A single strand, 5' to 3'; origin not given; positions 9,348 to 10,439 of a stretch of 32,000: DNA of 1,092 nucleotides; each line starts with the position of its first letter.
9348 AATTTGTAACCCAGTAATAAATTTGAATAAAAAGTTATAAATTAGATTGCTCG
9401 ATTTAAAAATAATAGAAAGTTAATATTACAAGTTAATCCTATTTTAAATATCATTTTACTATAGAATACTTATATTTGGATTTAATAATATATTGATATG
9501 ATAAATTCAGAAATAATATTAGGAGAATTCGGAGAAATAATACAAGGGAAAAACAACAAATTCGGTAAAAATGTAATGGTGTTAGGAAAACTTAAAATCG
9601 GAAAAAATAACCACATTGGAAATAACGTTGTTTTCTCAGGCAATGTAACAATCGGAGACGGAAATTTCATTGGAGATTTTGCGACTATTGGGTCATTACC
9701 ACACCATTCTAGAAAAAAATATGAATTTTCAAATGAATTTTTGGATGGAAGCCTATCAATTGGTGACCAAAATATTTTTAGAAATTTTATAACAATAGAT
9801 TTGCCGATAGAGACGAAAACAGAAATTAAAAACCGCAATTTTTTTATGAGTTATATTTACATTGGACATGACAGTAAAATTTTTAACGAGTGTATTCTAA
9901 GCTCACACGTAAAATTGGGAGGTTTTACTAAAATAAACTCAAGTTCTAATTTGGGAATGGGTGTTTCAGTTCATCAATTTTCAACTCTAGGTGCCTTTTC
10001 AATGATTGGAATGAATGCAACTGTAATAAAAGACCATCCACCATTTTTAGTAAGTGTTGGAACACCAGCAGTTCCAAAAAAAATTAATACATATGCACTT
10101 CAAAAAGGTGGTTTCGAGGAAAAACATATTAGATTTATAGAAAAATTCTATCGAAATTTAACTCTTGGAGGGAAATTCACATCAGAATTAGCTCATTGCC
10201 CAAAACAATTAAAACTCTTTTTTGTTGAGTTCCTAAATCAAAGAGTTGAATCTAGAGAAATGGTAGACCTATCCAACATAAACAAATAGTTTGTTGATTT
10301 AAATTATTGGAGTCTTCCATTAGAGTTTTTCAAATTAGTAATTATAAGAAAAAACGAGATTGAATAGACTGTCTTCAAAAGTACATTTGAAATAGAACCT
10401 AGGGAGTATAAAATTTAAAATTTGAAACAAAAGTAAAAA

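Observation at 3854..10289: gnnA/gnnB/lpxA-like trio in an archaeal glycan locus: candidate pathway for an N-acylated 2,3-diamino sugar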

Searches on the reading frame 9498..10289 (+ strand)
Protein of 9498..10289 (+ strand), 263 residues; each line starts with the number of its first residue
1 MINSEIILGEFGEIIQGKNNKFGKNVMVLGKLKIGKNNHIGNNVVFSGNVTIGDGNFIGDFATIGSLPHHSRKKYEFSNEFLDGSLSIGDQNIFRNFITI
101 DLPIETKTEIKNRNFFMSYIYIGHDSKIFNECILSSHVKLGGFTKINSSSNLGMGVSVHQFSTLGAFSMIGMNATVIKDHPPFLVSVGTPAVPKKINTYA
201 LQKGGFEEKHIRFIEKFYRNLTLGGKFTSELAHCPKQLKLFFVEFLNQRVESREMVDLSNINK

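Call 3: search_protein_families(library=pfam, proteins=[window:9498-10289:+], max_evalue=0.01)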
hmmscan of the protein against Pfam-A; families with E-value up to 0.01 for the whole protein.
window:9498-10289:+ (263 aa): 3 families
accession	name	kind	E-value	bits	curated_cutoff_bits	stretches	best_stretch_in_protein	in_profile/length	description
PF00132.30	Hexapep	-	9.9e-19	66.6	27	2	33-65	3-35/36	Bacterial transferase hexapeptide (six repeats)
PF13720.11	Acetyltransf_11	-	1.4e-06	29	24.5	1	179-235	1-58/82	Udp N-acetylglucosamine O-acyltransferase; Domain 2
PF25084.1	LbH_EIF2B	-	5.2e-05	23.7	54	0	93-160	36-101/105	EIF2B subunit epsilon LbH domain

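Call 9: search_protein_families(library=ncbifam, proteins=[window:9498-10289:+], max_evalue=0.001)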
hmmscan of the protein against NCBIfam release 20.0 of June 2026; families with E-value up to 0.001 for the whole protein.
window:9498-10289:+ (263 aa): 15 families
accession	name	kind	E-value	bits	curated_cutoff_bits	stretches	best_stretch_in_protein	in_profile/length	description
NF003657.0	PRK05289.1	equivalog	3.9e-44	150.7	226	1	18-229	20-228/264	acyl-ACP--UDP-N-acetylglucosamine O-acyltransferase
TIGR01852.1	lipid_A_lpxA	equivalog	3e-42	144.6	231.05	1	17-225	14-219/254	acyl-ACP--UDP-N-acetylglucosamine O-acyltransferase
TIGR03570.1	NeuD_NnaD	subfamily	1.3e-22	80.4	160.8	2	103-191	113-201/202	NeuD/PglB/VioB family sugar acetyltransferase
NF002060.0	PRK00892.1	subfamily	3.2e-12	46.2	207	1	17-195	135-316/345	UDP-3-O-(3-hydroxymyristoyl)glucosamine N-acyltransferase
NF041874.1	EPS_EpsC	equivalog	2.5e-11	43.6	150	1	105-191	65-161/168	serine O-acetyltransferase EpsC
TIGR01853.1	lipid_A_lpxD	equivalog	1.2e-10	40.9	242.5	2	106-195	217-306/325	UDP-3-O-(3-hydroxymyristoyl)glucosamine N-acyltransferase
TIGR01172.1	cysE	equivalog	3e-06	27.4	210.65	0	120-191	82-161/162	serine O-acetyltransferase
NF007076.0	PRK09527.1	equivalog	1.1e-05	25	347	0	150-196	138-185/203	galactoside O-acetyltransferase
NF007240.0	PRK09677.1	equivalog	1.1e-05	25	243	0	17-51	134-168/192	putative lipopolysaccharide biosynthesis O-acetyl transferase WbbJ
TIGR01173.1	glmU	equivalog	1.2e-05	24.4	366.85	0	24-65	255-296/452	bifunctional UDP-N-acetylglucosamine diphosphorylase/glucosamine-1-phosphate N-acetyltransferase GlmU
NF053793.1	beta_CO2some_N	equivalog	2.4e-05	24.1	100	0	10-46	59-96/118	beta-carboxysome scaffolding protein CcmN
NF000020.1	stregram_VatE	exception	2.6e-05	23.9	450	0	43-190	23-162/214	streptogramin A O-acetyltransferase Vat(E)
NF007797.0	PRK10502.1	subfamily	0.00015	21.5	192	0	145-195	127-177/183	WcaF family extracellular polysaccharide biosynthesis acetyltransferase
NF038307.1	EPS_acetyl_HpsU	equivalog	0.00032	20.4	305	0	163-195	144-176/178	hormogonium polysaccharide biosynthesis acetyltransferase HpsU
TIGR02353.1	NRPS_term_dom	equivalog_domain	0.00055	18.4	423.1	0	19-71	389-438/695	Pls/PosA family non-ribosomal peptide synthetase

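Call 10: search_solved_structures(query=window:9498-10289:+, max_evalue=0.01, show_alignments=2)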
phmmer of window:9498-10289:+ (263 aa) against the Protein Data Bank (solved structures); distinct sequences matched with E-value up to 0.01: 32.
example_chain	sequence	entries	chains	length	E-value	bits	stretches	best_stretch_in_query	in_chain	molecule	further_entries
4eqy_A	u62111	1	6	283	2.9e-29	105.8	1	25-222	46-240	Acyl-[acyl-carrier-protein]--UDP-N-acetylglucosamine O-acyltransferase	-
5dem_A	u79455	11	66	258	6.7e-24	88.3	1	28-227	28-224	Acyl-[acyl-carrier-protein]--UDP-N-acetylglucosamine O-acyltransferase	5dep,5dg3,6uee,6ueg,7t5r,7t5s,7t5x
7oj6_A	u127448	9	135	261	6.9e-24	88.2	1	28-227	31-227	Acyl-[acyl-carrier-protein]-UDP-N-acetylglucosamine O-acyltransferase | Acyl-[acyl-carrier-protein]--UDP-N-acetylglucosamine O-acyltransferase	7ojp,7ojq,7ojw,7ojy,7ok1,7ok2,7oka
6oss_A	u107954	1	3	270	9.8e-24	87.7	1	11-232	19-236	Acyl-[acyl-carrier-protein]--UDP-N-acetylglucosamine O-acyltransferase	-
5f42_A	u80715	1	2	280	3.6e-23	85.9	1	28-232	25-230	Acyl-[acyl-carrier-protein]--UDP-N-acetylglucosamine O-acyltransferase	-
1lxa_A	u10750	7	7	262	6.2e-23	85.1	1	17-231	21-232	UDP N-ACETYLGLUCOSAMINE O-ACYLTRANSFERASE | Acyl-[acyl-carrier-protein]--UDP-N-acetylglucosamine O-acyltransferase | UDP-N-acetylglucosamine acyltransferase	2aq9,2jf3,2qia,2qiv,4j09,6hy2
2jf2_A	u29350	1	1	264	6.4e-23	85.1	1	17-231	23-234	ACYL-[ACYL-CARRIER-PROTEIN]--UDP-N-ACETYLGLUCOSAMINE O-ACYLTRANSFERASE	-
7okc_A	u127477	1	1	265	6.4e-23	85.1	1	17-231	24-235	Acyl-[acyl-carrier-protein]--UDP-N-acetylglucosamine O-acyltransferase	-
6p9p_A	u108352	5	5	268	6.8e-23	85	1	17-231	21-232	Acyl-[acyl-carrier-protein]--UDP-N-acetylglucosamine O-acyltransferase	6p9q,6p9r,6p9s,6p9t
4r36_A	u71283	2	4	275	1.8e-22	83.6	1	17-230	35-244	Putative acyl-[acyl-carrier-protein]--UDP-N-acetylglucosamine O-acyltransferase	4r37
1j2z_A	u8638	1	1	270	5.2e-21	78.8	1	21-221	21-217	Acyl-[acyl-carrier-protein]--UDP-N-acetylglucosamine O-acyltransferase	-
5jxx_A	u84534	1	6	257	1.1e-18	71.2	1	34-229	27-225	Acyl-[acyl-carrier-protein]--UDP-N-acetylglucosamine O-acyltransferase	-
8e62_A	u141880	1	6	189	1.5e-18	70.8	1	39-216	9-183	UDP-N-acetylglucosamine acyltransferase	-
3hsq_A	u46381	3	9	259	7.3e-18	68.5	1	29-223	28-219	Acyl-[acyl-carrier-protein]--UDP-N-acetylglucosamine O-acyltransferase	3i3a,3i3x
3t57_A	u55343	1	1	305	7.4e-17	65.2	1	47-225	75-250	UDP-N-acetylglucosamine O-acyltransferase domain-containing protein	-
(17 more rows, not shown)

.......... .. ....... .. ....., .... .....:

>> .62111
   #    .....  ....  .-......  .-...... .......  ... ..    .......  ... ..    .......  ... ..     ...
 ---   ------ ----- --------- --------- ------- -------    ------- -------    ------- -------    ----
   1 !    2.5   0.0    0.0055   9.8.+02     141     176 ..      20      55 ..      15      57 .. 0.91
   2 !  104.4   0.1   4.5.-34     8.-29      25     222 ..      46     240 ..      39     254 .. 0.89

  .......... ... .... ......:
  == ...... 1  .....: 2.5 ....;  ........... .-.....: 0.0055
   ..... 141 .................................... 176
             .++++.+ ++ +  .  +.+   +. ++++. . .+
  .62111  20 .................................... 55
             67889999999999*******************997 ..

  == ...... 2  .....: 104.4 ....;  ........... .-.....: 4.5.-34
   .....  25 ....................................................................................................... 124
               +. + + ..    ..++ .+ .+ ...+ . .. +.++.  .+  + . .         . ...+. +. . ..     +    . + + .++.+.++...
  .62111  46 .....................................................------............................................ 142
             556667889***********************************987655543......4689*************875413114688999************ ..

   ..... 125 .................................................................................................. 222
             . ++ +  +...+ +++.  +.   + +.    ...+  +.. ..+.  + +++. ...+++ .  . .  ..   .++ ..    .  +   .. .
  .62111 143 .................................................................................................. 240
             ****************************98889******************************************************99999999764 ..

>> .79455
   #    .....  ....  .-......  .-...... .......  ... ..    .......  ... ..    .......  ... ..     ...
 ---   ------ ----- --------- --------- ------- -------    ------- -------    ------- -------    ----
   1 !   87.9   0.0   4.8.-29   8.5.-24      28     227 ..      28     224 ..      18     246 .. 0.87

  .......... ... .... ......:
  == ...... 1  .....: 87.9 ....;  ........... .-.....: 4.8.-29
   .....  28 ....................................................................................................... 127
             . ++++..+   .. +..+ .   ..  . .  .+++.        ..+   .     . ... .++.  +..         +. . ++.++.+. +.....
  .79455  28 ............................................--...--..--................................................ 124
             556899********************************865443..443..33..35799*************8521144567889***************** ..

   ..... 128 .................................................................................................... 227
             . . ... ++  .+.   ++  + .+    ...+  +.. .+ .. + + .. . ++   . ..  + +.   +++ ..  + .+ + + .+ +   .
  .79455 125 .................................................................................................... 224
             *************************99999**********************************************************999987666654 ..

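Call 19: find_homologous_proteins(query=window:9498-10289:+, max_evalue=1e-10)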
Query window:9498-10289:+ (263 aa): 35 proteins with E <= 1e-10 among 339 candidates. Only proteins of 144 to 461 residues were searched: fused or split forms outside these lengths cannot appear, so this answer is no evidence that the protein stands alone or is whole; lengths 'longer' or 'shorter' looks for them.
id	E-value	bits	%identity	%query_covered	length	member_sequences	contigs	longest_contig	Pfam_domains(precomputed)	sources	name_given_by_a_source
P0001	2.8e-169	579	100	100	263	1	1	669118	PF00132.31,PF25087.2,PF13720.12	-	-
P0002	6.0e-30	123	36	79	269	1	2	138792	PF00132.31,PF25087.2,PF25084.2,PF13720.12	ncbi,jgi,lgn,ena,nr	ncbi:MAG: acyl-[acyl-carrier-protein]--UDP-N-acetylglucosamine O-acyltransferase [Nanoarchaeota arch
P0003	1.8e-23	102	29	84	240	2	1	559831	PF00132.31,PF25087.2,PF25084.2,PF13720.12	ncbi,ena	-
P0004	9.1e-23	99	30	82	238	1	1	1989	PF00132.31,PF25087.2,PF25084.2,PF13720.12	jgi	jgi:UDP-N-acetylglucosamine acyltransferase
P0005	2.0e-22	98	31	76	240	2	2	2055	PF00132.31,PF25087.2,PF25084.2,PF13720.12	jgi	jgi:UDP-N-acetylglucosamine acyltransferase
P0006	8.5e-22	96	31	70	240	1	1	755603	PF00132.31,PF25087.2,PF25084.2,PF13720.12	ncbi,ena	-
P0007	2.5e-20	91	30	70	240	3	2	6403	PF00132.31,PF25087.2,PF25084.2,PF13720.12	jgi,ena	jgi:UDP-N-acetylglucosamine acyltransferase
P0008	1.8e-18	85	32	85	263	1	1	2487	PF00132.31,PF25087.2,PF25084.2,PF13720.12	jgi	jgi:UDP-N-acetylglucosamine acyltransferase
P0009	3.9e-18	84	38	54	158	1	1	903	PF14602.13,PF00132.31,PF25087.2,PF25247.2,PF25084.2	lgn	-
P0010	4.7e-18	84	30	86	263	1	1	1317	PF00132.31,PF25087.2,PF25084.2,PF13720.12,PF21711.4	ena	-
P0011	7.2e-18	83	28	81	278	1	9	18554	PF00132.31,PF25087.2,PF25084.2,PF13720.12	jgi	jgi:UDP-N-acetylglucosamine acyltransferase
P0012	1.0e-17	83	27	78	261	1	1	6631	PF00132.31,PF25087.2,PF25084.2,PF13720.12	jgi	jgi:UDP-N-acetylglucosamine acyltransferase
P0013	1.1e-17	83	28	92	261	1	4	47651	PF00132.31,PF25087.2,PF25084.2,PF13720.12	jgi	jgi:UDP-N-acetylglucosamine acyltransferase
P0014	1.1e-17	83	29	76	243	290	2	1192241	PF00132.31,PF25087.2,PF25084.2,PF13720.12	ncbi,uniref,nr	ncbi:UDP-N-acetylglucosamine acyltransferase [Amycolatopsis roodepoortensis]|uniref:UDP-N-acetylgluc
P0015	2.4e-17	82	31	78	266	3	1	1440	PF00132.31,PF25087.2,PF25084.2,PF13720.12,PF21711.4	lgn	-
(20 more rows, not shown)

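Call 22: find_encoding_contigs(protein=P0002, flank=10000, max_places=2)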
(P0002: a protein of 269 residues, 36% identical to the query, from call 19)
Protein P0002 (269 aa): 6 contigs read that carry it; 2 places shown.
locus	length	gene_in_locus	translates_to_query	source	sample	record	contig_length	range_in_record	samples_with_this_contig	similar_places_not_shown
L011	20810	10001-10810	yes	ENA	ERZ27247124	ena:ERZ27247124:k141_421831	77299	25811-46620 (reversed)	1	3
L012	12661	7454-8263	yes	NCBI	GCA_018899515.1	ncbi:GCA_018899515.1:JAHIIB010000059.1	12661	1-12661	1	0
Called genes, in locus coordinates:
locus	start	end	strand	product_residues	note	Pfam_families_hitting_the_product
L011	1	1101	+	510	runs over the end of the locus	PF02366:PMT (weak), PF09594:GT87, PF13231:PMT_2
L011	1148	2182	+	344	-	PF00953:Glycos_transf_4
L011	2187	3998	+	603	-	PF13522:GATase_6, PF13537:GATase_7, PF00733:Asn_synthase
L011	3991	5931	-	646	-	PF16177:ACAS_N, PF00501:AMP-binding, PF13193:AMP-binding_C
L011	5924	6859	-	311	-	PF01408:GFO_IDH_MocA, PF03807:F420_oxidored (faint), PF07991:KARI_N (faint), PF02894:GFO_IDH_MocA_C, PF22725:GFO_IDH_MocA_C3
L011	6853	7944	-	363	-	PF01041:DegT_DnrJ_EryC1, PF00155:Aminotran_1_2 (faint), PF00266:Aminotran_5 (weak), PF01212:Beta_elim_lyase, PF01053:Cys_Met_Meta_PP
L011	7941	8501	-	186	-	PF25084:LbH_EIF2B (weak), PF25087:GMPPB_C (faint), PF00132:Hexapep, PF14602:Hexapep_2 (weak), PF00132:Hexapep (weak), PF14602:Hexapep_2 (weak)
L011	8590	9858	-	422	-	PF04734:Ceramidase_alk (weak)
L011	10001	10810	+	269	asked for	PF25087:GMPPB_C (faint), PF00132:Hexapep, PF25084:LbH_EIF2B (weak), PF00132:Hexapep, PF13720:Acetyltransf_11 (weak)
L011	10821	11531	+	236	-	PF00106:adh_short, PF01370:Epimerase (weak), PF08659:KR, PF16363:GDP_Man_Dehyd (weak), PF13561:adh_short_C2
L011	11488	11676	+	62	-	-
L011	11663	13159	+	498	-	PF01943:Polysacc_synt, PF13440:Polysacc_synt_3, PF03023:MurJ, PF01554:MatE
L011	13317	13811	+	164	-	PF25084:LbH_EIF2B (weak), PF25087:GMPPB_C (faint), PF00132:Hexapep, PF14602:Hexapep_2 (weak), PF00132:Hexapep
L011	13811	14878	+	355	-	PF01041:DegT_DnrJ_EryC1, PF01212:Beta_elim_lyase (weak)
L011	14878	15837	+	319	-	PF01408:GFO_IDH_MocA, PF02894:GFO_IDH_MocA_C (weak), PF22725:GFO_IDH_MocA_C3 (weak)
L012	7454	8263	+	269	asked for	PF25087:GMPPB_C (faint), PF00132:Hexapep, PF25084:LbH_EIF2B (weak), PF00132:Hexapep, PF13720:Acetyltransf_11 (weak)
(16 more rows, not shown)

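Call 23: find_encoding_contigs(protein=P0003, flank=10000, max_places=2)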
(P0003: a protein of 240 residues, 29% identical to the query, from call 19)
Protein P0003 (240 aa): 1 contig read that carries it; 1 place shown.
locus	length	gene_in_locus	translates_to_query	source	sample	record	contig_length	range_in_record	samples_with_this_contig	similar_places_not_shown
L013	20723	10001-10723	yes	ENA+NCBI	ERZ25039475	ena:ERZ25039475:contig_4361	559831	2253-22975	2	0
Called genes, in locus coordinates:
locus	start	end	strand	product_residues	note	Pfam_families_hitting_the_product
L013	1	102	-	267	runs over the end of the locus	PF00329:Complex1_30kDa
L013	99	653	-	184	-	PF01058:Oxidored_q6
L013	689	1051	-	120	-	PF00507:Oxidored_q4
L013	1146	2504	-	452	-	PF01494:FAD_binding_3, PF01946:Thi4 (weak), PF07992:Pyr_redox_2 (weak), PF00890:FAD_binding_2 (weak), PF01266:DAO (weak), PF04820:Trp_halogenase (weak), PF13450:NAD_binding_8 (weak), PF01266:DAO, +3 more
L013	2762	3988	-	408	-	PF01266:DAO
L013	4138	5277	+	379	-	PF01041:DegT_DnrJ_EryC1, PF00155:Aminotran_1_2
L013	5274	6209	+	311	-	PF01073:3Beta_HSD, PF01370:Epimerase, PF02719:Polysacc_synt_2, PF04321:RmlD_sub_bind, PF05368:NmrA (weak), PF16363:GDP_Man_Dehyd, PF13460:NAD_binding_10, PF07993:NAD_binding_4 (weak)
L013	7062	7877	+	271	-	PF00534:Glycos_transf_1, PF13692:Glyco_trans_1_4, PF13524:Glyco_trans_1_2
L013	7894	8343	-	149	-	-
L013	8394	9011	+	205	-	-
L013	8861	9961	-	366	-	PF01041:DegT_DnrJ_EryC1, PF01212:Beta_elim_lyase (weak)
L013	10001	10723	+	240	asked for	PF00132:Hexapep (faint), PF25084:LbH_EIF2B (faint), PF25087:GMPPB_C (faint), PF13720:Acetyltransf_11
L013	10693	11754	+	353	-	PF03706:LPG_synthase_TM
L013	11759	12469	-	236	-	PF01209:Ubie_methyltran, PF13489:Methyltransf_23, PF13847:Methyltransf_31, PF08241:Methyltransf_11, PF08242:Methyltransf_12, PF13649:Methyltransf_25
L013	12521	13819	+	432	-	PF00425:Chorismate_bind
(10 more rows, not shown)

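Call 24: find_encoding_contigs(protein=P0014, flank=10000, max_places=2)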
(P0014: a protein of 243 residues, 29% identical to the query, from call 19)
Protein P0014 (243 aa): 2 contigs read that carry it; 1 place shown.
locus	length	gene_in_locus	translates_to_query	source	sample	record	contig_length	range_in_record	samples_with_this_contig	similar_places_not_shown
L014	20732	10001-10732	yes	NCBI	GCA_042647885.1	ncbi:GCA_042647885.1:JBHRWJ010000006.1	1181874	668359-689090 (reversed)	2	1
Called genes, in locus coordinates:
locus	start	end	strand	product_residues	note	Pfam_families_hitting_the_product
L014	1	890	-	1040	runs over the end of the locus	PF00486:Trans_reg_C (weak), PF03704:BTAD, PF13424:TPR_12 (faint), PF13191:AAA_16 (weak), PF13401:AAA_22, PF25872:HTH_77 (weak), PF17874:TPR_MalT (weak)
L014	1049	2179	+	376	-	PF01041:DegT_DnrJ_EryC1, PF01212:Beta_elim_lyase (weak)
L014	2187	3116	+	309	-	PF01073:3Beta_HSD, PF01370:Epimerase, PF02719:Polysacc_synt_2, PF04321:RmlD_sub_bind, PF05368:NmrA (weak), PF07993:NAD_binding_4 (faint), PF13460:NAD_binding_10, PF16363:GDP_Man_Dehyd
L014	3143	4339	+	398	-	PF13439:Glyco_transf_4, PF13579:Glyco_trans_4_4, PF00534:Glycos_transf_1, PF13692:Glyco_trans_1_4, PF13524:Glyco_trans_1_2 (weak)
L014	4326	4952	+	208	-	PF00132:Hexapep, PF14602:Hexapep_2 (weak)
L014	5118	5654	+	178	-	PF05685:Uma2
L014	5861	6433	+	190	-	PF04234:CopC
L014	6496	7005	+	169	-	PF04542:Sigma70_r2, PF08281:Sigma70_r4_2, PF04545:Sigma70_r4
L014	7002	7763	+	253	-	-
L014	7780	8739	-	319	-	PF01118:Semialdhyde_dh (weak), PF01408:GFO_IDH_MocA, PF03807:F420_oxidored (weak), PF22725:GFO_IDH_MocA_C3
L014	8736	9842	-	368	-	PF01041:DegT_DnrJ_EryC1, PF00155:Aminotran_1_2 (weak), PF01212:Beta_elim_lyase, PF00266:Aminotran_5 (weak), PF01053:Cys_Met_Meta_PP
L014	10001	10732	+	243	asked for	PF00132:Hexapep (weak), PF25087:GMPPB_C (faint), PF25084:LbH_EIF2B (weak), PF13720:Acetyltransf_11 (weak)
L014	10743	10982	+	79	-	-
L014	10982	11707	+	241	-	PF00106:adh_short, PF01370:Epimerase (weak), PF08659:KR, PF13460:NAD_binding_10 (weak), PF13561:adh_short_C2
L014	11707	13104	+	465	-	PF00501:AMP-binding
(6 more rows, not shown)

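Call 25: search_protein_representatives(protein=window:9498-10289:+)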
Query: 263 residues. Proteins with E-value up to 0.001 (for the whole library): 4816; up to 1e-10: 1830; up to 1e-30: 27. The best 150 are listed.
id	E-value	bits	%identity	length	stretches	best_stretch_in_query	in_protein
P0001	8.8e-170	579.4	100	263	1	1-263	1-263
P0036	1.0e-47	179.4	41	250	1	12-219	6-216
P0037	4.5e-44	167.5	36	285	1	9-261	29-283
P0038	3.0e-43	164.8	39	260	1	16-256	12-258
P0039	3.3e-42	161.4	40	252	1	17-248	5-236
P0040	1.3e-41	159.4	40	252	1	17-222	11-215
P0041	3.4e-40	154.8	35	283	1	17-259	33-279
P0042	5.5e-40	154.1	45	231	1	32-214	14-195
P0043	8.6e-37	143.7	35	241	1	25-215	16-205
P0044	2.3e-36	142.2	35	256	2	19-218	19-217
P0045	1.6e-35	139.5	34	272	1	17-258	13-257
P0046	1.6e-35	139.5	43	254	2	22-222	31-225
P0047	3.4e-35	138.4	35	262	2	40-222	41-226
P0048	5.0e-35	137.9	36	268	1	17-230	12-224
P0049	1.7e-34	136.1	35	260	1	13-207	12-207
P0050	1.8e-34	136.1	37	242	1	25-231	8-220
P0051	3.1e-34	135.3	34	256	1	24-252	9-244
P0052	7.0e-34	134.1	34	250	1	32-222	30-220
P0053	1.2e-33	133.4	39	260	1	19-207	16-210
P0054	1.5e-33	133.1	38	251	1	20-207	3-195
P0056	4.7e-33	131.4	35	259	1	28-215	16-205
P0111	2.9e-26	109.2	40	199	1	84-220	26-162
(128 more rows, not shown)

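Call 30: list_cluster_members(proteins=[P0036, P0037, P0038, P0039, P0040, P0041, P0042, P0043, P0044, P0045])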
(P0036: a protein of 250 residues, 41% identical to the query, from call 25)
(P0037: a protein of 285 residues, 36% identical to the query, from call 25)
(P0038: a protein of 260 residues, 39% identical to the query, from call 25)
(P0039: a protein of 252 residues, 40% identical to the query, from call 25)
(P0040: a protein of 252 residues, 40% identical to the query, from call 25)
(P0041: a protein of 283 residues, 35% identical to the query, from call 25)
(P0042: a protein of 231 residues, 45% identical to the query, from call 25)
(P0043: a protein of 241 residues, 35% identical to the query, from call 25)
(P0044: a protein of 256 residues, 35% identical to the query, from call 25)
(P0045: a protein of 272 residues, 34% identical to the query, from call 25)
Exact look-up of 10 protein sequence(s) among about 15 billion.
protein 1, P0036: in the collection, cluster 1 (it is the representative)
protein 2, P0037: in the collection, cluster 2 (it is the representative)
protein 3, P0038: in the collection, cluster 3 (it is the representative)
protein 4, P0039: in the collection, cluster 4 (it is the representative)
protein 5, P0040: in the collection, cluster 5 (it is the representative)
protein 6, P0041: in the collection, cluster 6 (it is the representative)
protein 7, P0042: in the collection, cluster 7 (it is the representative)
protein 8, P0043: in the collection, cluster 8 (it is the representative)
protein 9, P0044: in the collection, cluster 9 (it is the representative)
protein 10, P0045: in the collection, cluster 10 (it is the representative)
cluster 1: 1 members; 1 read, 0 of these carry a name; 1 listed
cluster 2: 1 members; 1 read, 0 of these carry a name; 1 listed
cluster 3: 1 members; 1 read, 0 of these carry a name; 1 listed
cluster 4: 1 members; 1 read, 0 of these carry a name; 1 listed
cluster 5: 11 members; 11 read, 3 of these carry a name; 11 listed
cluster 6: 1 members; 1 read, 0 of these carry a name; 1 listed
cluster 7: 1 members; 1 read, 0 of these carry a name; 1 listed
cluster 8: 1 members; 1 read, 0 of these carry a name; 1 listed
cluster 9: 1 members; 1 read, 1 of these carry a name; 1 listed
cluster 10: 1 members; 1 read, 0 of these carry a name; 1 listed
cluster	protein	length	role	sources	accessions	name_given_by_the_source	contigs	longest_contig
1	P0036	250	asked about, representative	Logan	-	-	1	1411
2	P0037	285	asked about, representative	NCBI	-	-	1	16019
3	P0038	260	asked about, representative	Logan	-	-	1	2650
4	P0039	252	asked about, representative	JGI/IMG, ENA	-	-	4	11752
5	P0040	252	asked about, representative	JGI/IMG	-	UDP-N-acetylglucosamine acyltransferase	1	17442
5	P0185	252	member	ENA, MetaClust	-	\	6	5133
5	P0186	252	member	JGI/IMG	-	UDP-N-acetylglucosamine acyltransferase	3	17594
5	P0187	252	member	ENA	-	-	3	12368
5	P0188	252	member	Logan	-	-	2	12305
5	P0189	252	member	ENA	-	-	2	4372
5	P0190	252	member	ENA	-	-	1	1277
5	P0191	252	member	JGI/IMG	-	-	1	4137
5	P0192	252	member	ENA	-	-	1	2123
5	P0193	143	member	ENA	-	-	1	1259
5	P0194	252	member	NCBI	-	-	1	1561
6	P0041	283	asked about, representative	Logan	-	-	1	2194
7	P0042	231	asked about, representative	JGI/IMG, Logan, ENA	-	-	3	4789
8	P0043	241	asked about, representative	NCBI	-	-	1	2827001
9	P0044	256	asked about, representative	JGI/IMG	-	UDP-N-acetylglucosamine acyltransferase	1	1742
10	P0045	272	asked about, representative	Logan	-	-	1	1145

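Call 31: find_encoding_contigs(protein=P0037, flank=8000, max_places=1)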
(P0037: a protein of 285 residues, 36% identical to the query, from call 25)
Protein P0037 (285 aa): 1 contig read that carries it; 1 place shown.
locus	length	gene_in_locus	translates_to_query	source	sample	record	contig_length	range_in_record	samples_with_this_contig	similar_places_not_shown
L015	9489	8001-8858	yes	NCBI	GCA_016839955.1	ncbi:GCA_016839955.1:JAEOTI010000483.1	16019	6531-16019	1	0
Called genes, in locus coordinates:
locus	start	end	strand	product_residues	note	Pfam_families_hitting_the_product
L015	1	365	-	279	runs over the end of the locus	PF00483:NTP_transferase, PF12804:NTP_transf_3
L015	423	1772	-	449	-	PF03721:UDPG_MGDP_dh_N, PF00984:UDPG_MGDP_dh, PF03720:UDPG_MGDP_dh_C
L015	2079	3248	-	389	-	PF13439:Glyco_transf_4 (weak), PF00534:Glycos_transf_1, PF13692:Glyco_trans_1_4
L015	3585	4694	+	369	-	PF01041:DegT_DnrJ_EryC1, PF01053:Cys_Met_Meta_PP (weak)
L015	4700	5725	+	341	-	PF01408:GFO_IDH_MocA, PF02894:GFO_IDH_MocA_C, PF22725:GFO_IDH_MocA_C3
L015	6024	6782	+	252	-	PF04909:Amidohydro_2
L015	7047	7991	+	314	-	PF00535:Glycos_transf_2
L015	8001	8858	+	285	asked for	PF25084:LbH_EIF2B (faint), PF25087:GMPPB_C (faint), PF00132:Hexapep (weak), PF13720:Acetyltransf_11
